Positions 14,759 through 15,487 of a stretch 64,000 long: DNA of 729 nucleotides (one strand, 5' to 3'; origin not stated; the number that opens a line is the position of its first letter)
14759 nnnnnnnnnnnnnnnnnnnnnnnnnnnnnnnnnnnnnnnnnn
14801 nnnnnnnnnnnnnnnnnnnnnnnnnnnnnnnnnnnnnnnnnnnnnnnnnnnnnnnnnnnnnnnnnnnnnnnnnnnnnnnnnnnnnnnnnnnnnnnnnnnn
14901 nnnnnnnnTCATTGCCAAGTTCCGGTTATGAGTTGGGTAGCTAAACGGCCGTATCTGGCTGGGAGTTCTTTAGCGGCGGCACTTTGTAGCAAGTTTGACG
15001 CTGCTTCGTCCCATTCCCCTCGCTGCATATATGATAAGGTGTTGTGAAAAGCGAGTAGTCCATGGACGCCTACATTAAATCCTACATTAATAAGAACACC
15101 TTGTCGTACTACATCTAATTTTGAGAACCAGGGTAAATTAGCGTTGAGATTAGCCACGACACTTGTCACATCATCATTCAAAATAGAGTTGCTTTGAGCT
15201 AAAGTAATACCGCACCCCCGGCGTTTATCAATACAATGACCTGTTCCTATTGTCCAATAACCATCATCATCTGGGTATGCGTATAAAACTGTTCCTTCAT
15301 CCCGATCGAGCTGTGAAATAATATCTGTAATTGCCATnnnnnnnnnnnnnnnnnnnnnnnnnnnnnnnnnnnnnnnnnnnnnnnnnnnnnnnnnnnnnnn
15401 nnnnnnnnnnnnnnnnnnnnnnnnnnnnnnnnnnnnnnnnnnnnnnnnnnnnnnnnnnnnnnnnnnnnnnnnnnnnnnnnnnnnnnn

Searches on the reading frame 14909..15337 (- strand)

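Call 12: search_protein_families(library=phrogs, proteins=[window:14909-15337:-], max_evalue=0.001)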
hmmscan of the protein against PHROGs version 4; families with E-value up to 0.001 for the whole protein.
window:14909-15337:- (142 aa): 5 families
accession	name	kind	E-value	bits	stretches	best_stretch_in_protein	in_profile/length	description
phrog_7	-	lysis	7.1e-17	61.8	1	5-117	556-671/873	endolysin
phrog_33534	-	unknown function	1.7e-15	57.8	1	62-140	2-86/94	-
phrog_13211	-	tail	2.9e-11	43.1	1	18-129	762-876/887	baseplate hub subunit and tail lysozyme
phrog_430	-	tail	4.7e-09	36.2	1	9-133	170-282/868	baseplate hub subunit and tail lysozyme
phrog_28234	-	lysis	0.00013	22.1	1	26-92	97-168/372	endolysin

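Call 13: search_protein_families(library=pfam, proteins=[window:14909-15337:-], max_evalue=0.01)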
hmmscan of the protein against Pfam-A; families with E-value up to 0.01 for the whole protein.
window:14909-15337:- (142 aa): 1 family
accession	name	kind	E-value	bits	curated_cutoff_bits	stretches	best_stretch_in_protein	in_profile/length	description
PF00959.24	Phage_lysozyme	-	1.6e-11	45.1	22.3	1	14-118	4-106/125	Phage lysozyme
